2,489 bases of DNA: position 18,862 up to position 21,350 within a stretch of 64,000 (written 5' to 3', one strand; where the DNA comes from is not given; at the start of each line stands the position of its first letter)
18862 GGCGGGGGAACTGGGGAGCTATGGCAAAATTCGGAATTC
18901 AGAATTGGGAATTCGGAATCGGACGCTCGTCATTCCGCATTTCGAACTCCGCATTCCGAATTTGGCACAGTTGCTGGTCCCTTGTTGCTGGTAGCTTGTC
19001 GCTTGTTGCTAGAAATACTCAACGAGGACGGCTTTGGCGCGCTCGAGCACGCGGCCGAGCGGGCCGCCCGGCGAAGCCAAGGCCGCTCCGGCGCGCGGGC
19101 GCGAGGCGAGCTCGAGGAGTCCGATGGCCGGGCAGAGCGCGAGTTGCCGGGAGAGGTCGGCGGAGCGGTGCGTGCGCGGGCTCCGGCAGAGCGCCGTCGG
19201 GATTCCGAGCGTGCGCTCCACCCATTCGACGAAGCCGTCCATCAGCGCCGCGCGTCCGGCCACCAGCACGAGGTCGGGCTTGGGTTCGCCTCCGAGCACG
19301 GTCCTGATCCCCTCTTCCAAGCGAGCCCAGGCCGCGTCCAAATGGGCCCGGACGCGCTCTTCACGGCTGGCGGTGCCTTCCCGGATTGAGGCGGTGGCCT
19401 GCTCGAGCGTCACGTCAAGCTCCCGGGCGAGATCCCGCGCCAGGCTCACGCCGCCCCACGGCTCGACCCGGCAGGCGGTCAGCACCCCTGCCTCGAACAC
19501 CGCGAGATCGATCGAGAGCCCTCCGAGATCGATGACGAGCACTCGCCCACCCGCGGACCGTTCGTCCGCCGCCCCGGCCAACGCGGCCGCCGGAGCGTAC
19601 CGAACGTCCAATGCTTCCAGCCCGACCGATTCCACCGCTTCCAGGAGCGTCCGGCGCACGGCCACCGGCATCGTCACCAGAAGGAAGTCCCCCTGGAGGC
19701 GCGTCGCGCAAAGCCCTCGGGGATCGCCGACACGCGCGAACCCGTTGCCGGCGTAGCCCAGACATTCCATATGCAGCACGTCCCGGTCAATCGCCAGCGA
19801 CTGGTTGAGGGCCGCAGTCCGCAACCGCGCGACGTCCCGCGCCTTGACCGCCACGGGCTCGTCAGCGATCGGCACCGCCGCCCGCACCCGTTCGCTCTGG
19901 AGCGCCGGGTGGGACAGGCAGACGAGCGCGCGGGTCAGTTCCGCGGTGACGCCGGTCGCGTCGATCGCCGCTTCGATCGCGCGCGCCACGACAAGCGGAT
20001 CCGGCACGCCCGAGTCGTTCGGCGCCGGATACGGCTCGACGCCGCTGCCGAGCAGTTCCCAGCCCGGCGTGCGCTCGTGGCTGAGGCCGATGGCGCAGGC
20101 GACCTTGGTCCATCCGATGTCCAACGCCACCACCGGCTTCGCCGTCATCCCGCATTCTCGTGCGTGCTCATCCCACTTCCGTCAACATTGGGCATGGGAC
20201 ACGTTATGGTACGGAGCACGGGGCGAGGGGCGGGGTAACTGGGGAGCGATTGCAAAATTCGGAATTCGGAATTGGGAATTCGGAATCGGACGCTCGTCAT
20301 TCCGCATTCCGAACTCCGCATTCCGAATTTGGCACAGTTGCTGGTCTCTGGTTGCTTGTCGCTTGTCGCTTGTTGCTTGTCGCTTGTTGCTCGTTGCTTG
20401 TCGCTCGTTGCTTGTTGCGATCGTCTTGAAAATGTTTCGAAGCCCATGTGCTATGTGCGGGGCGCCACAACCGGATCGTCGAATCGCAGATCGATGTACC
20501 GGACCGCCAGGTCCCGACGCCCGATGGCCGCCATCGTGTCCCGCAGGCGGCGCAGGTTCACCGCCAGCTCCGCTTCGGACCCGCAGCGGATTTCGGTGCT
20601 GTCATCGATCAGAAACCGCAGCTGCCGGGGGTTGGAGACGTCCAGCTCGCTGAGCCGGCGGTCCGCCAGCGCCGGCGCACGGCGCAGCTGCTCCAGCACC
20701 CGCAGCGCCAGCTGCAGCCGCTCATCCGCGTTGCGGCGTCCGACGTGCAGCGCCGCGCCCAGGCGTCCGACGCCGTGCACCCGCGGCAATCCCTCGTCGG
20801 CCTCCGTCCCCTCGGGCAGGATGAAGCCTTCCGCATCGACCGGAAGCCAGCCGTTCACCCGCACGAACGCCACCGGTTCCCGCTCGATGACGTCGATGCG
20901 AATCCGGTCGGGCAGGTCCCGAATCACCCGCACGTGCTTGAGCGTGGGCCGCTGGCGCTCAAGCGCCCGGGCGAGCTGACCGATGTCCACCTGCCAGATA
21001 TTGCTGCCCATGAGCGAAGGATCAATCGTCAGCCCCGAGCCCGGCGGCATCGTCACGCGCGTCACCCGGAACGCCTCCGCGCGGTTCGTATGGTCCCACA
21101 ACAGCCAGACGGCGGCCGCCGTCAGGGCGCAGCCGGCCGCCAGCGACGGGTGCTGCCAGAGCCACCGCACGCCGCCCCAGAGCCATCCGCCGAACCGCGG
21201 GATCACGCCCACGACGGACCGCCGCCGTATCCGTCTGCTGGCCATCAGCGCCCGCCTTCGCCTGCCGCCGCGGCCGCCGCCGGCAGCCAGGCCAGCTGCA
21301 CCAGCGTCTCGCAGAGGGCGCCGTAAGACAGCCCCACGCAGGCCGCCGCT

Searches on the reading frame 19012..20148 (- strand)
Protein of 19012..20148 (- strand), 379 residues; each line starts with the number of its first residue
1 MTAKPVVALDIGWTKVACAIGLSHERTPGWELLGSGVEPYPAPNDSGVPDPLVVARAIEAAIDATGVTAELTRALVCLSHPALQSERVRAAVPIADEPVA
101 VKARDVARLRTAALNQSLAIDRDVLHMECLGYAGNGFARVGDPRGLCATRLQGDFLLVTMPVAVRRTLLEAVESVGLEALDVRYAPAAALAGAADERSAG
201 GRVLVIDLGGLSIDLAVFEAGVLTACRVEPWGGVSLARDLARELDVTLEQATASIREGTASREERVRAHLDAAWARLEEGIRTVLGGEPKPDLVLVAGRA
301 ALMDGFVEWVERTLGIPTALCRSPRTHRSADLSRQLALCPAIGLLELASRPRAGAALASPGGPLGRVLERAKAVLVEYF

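Call 17: search_protein_families(library=ncbifam, proteins=[window:19012-20148:-], max_evalue=0.00001)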
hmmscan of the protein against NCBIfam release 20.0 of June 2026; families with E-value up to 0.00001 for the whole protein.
window:19012-20148:- (379 aa): 4 families
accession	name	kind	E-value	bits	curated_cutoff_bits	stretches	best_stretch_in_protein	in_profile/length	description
TIGR01174.1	ftsA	equivalog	2.5e-24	86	175.85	1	6-261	2-257/371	cell division protein FtsA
NF007009.0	PRK09472.1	equivalog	1.2e-18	67.4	409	1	4-259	8-263/420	cell division protein FtsA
TIGR02529.1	EutJ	subfamily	2.1e-07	30.7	152.1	1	166-322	78-226/239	ethanolamine utilization protein EutJ family protein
NF011660.0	PRK15080.1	equivalog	1.3e-06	27.8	182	1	170-324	115-261/277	ethanolamine utilization protein EutJ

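Call 58: search_protein_families(library=pfam, proteins=[window:19012-20148:-], max_evalue=0.001)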
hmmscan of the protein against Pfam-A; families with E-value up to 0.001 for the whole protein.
window:19012-20148:- (379 aa): 3 families
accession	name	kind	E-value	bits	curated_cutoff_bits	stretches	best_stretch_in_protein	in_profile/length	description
PF02491.25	SHS2_FTSA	-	2.3e-10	41.1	25.4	1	83-159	4-79/79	SHS2 domain inserted in FTSA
PF14450.12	FtsA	-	1.2e-08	35.9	31.8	1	205-322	2-111/127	Cell division protein FtsA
PF11104.14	PilM_2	-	0.00077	18.9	27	0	171-321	144-305/340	Type IV pilus assembly protein PilM;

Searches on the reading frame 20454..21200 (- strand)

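Call 58: search_protein_families(library=pfam, proteins=[window:20454-21200:-], max_evalue=0.001)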
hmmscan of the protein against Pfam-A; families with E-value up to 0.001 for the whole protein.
window:20454-21200:- (249 aa): 2 families
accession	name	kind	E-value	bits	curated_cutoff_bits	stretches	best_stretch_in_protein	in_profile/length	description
PF03799.20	FtsQ_DivIB_C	-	3.2e-12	47.8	21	1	113-239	3-114/114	Cell division protein FtsQ/DivIB, C-terminal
PF08478.15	POTRA_1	-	1.7e-07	31.9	23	1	65-107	28-69/69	POTRA domain, FtsQ-type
